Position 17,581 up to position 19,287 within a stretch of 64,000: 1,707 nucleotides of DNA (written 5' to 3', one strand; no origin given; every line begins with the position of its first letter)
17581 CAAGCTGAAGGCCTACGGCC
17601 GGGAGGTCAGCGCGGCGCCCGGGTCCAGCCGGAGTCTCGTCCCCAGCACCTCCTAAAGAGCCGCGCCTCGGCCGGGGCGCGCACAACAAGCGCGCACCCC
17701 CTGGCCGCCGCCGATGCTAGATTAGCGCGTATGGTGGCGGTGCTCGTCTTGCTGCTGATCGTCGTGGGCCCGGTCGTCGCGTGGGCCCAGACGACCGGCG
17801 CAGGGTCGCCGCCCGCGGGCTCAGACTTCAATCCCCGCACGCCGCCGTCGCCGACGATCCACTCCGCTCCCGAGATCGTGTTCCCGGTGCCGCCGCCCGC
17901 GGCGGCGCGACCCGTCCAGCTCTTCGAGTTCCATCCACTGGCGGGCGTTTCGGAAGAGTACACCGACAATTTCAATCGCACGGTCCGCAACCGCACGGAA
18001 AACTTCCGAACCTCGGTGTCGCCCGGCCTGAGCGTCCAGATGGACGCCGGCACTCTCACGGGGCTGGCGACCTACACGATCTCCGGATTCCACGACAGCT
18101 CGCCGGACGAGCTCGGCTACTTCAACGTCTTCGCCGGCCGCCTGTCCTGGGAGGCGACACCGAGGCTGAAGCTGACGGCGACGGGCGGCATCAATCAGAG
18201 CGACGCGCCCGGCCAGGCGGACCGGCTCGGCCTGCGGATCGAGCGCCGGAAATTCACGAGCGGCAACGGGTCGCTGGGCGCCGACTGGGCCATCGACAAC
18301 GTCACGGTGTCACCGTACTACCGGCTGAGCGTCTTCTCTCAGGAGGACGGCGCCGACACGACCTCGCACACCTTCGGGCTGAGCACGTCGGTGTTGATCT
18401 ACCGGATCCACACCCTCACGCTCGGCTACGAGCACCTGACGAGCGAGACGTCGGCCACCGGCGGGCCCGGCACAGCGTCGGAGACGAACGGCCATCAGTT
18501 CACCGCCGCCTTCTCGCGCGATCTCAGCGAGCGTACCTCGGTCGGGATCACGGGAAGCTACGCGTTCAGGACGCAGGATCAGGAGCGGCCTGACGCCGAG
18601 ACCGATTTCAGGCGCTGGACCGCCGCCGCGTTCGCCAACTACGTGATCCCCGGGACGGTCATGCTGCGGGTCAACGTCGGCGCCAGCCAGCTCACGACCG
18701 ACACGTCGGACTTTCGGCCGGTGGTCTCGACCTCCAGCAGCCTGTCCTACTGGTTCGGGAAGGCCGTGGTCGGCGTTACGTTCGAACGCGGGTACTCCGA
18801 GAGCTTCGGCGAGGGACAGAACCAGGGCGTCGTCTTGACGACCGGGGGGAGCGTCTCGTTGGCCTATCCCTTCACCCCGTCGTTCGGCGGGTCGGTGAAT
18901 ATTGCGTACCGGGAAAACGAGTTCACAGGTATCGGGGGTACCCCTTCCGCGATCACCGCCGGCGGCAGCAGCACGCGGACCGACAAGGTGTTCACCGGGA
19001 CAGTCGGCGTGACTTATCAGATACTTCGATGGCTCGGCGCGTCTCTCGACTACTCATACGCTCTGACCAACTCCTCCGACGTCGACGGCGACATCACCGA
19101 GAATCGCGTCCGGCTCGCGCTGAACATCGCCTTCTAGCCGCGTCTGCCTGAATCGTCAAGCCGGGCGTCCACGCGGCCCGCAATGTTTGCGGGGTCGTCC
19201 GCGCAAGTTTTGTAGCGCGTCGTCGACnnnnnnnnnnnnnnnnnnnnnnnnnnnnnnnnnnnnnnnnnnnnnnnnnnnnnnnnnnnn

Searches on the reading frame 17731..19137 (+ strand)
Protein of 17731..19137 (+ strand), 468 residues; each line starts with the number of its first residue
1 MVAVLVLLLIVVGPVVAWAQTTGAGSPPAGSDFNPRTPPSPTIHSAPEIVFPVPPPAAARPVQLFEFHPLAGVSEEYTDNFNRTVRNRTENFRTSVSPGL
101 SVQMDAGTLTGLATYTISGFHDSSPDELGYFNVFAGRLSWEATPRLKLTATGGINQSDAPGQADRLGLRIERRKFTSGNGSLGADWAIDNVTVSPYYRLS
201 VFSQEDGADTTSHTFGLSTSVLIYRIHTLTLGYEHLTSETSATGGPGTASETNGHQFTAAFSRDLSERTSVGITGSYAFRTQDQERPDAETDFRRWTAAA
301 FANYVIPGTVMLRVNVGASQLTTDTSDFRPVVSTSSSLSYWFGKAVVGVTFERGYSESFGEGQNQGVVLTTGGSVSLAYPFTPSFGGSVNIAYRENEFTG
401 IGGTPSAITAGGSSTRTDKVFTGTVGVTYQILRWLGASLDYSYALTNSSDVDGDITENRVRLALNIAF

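Call 13: search_protein_families(library=ncbifam, proteins=[window:17731-19137:+], max_evalue=0.00001)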
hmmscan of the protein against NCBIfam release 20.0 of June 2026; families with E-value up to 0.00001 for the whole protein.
window:17731-19137:+ (468 aa): 2 families
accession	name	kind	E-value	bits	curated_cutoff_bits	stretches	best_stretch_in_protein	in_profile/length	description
TIGR03016.1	pepcterm_hypo_1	hypoth_equivalog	2.5e-14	53.1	90.85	0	65-117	4-56/477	TIGR03016 family PEP-CTERM system-associated outer membrane protein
TIGR03014.2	EpsL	equivalog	7.9e-06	25.1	275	0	126-468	83-385/385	XrtB/PEP-CTERM-associated polysaccharide biosynthesis outer membrane protein EpsL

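Call 44: search_protein_families(library=pfam, proteins=[window:17731-19137:+], max_evalue=0.001)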
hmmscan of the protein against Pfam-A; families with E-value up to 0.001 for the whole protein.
window:17731-19137:+ (468 aa): 3 families
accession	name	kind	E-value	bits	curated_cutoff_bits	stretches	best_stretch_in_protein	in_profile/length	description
PF10082.15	BBP2_2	-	1e-12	48.1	23.7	1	364-466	287-376/378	Putative beta-barrel porin 2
PF11854.14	MtrB_PioB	-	0.00049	19.2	23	0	200-284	326-404/635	Putative outer membrane beta-barrel porin, MtrB/PioB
PF13505.12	OMP_b-brl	-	0.00055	20.6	28.7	0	311-466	23-173/175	Outer membrane protein beta-barrel domain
